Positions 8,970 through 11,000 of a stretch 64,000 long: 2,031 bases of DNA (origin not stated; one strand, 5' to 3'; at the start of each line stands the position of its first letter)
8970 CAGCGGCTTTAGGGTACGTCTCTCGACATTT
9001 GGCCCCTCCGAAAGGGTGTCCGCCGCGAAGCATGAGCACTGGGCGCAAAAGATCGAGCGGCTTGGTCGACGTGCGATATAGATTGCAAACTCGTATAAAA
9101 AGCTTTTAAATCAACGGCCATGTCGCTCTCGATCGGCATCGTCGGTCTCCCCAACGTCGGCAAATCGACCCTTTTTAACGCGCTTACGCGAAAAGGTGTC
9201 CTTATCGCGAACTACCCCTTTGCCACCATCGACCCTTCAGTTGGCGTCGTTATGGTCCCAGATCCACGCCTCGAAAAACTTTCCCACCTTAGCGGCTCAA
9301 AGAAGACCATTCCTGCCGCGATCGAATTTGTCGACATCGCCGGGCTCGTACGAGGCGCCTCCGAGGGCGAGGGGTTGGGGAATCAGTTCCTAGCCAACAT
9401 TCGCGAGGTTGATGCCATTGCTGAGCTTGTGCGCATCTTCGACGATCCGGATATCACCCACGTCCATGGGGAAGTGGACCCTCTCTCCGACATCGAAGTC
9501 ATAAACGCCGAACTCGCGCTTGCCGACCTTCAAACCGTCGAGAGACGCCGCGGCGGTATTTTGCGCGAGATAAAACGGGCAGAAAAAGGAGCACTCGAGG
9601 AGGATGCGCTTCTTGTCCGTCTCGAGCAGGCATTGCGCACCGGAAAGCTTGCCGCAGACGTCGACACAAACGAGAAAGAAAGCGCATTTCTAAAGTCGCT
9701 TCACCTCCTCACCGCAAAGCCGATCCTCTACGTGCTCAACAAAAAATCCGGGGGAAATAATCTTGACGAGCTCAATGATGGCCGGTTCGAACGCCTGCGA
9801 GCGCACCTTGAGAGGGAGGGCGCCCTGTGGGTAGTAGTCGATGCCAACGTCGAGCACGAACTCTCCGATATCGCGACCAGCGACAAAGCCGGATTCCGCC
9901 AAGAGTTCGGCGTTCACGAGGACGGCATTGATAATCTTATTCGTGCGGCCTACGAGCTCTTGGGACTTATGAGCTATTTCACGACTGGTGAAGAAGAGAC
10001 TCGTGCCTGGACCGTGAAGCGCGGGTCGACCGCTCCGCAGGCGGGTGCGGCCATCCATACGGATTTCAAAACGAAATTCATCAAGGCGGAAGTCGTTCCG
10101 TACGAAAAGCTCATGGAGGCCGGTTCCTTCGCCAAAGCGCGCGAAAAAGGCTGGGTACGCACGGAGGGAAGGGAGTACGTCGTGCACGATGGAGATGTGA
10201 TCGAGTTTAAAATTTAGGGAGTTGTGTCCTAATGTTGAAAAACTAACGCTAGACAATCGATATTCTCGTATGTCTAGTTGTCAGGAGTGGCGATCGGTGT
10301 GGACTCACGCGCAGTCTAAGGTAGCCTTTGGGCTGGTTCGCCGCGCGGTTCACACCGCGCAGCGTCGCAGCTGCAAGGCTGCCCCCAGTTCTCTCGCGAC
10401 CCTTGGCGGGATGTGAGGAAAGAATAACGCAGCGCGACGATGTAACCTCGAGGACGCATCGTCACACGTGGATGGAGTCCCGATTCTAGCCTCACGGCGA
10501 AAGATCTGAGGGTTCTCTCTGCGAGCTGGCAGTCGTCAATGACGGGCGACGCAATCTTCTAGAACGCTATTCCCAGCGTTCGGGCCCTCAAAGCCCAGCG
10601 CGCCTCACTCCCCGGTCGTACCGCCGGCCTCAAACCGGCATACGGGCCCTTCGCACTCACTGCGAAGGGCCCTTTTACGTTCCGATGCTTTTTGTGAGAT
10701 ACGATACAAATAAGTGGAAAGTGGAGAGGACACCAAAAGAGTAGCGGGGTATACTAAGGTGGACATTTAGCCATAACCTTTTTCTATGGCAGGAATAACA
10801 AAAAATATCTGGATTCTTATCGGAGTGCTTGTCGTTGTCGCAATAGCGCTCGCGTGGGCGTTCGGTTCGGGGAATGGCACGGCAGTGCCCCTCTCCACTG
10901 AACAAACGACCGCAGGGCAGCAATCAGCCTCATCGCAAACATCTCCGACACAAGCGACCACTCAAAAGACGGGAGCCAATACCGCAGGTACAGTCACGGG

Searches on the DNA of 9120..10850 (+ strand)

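Call 4: search_rna_families(source=window, start=10100, end=10850, threshold=evalue, max_evalue=10, show_alignments=4)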
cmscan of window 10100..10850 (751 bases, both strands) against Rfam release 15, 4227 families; matches with E-value up to 10: 1.
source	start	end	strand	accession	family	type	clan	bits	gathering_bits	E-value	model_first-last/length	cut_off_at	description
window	10759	10802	+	RF03393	mir-2849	Gene; miRNA;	-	13.8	100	9.8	1-97/97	no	mir-2849 microRNA precursor family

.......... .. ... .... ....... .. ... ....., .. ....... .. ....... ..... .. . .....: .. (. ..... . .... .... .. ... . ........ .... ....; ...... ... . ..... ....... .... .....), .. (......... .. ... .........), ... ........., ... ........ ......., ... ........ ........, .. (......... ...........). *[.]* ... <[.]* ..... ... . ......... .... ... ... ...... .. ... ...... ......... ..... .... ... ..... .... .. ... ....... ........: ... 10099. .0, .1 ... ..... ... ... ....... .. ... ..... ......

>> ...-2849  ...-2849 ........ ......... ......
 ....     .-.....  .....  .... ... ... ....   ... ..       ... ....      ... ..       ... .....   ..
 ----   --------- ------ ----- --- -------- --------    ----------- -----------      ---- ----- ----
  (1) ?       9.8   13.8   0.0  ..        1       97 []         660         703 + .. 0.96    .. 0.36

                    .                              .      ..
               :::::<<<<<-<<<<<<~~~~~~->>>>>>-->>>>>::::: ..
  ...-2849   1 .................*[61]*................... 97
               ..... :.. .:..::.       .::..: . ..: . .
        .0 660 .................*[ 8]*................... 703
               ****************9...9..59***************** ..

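Call 20: search_dna_similar(query=window:10218-10700:+, collection=phages, mode=distant, max_evalue=1)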
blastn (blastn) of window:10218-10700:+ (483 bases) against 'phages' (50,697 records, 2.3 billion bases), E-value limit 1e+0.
No match.

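Call 21: search_dna_similar(query=window:10218-10700:+, collection=plasmids, mode=distant, max_evalue=1)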
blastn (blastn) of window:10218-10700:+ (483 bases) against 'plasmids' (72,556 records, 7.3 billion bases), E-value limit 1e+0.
Records with a match: 2; places in all: 2; records where one place covers at least 80% of the query: 0.
Best place of each record, by identity: 90-95% 1; 80-90% 1.
By first word of the organism name: Deinococcus 1; Mycobacterium 1.
By predicted mobility (MOB-suite, as given by PLSDB): non-mobilizable 2.
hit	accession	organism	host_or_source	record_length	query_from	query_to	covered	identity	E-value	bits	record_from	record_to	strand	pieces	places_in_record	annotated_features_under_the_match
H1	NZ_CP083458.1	Deinococcus taeanensis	whole organism,coastal dune soil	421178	113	154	9%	85.7%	4e-1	43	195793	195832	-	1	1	ABC transporter ATP-binding protein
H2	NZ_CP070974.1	Mycobacterium gordonae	Homo sapiens,skin biopsy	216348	122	154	7%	90.9%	4e-1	44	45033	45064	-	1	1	none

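Call 47: search_rna_families(sources=[L001, L003, L007, L030, L008, L021, L038, L013], threshold=gathering)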
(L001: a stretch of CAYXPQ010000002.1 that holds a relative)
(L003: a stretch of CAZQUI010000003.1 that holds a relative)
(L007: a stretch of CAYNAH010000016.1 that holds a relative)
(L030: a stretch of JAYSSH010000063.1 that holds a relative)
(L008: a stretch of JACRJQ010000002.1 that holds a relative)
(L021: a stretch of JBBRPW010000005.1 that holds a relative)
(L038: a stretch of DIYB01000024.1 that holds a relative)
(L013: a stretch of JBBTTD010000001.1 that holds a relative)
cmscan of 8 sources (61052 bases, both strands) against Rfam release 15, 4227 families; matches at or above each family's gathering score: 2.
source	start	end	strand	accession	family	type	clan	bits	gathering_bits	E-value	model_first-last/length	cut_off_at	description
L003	72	144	-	RF00005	tRNA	Gene; tRNA;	CL00001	56.1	29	1.9e-09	1-71/71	no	tRNA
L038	386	443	+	RF00005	tRNA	Gene; tRNA;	CL00001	46.7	29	7.6e-07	8-63/71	no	tRNA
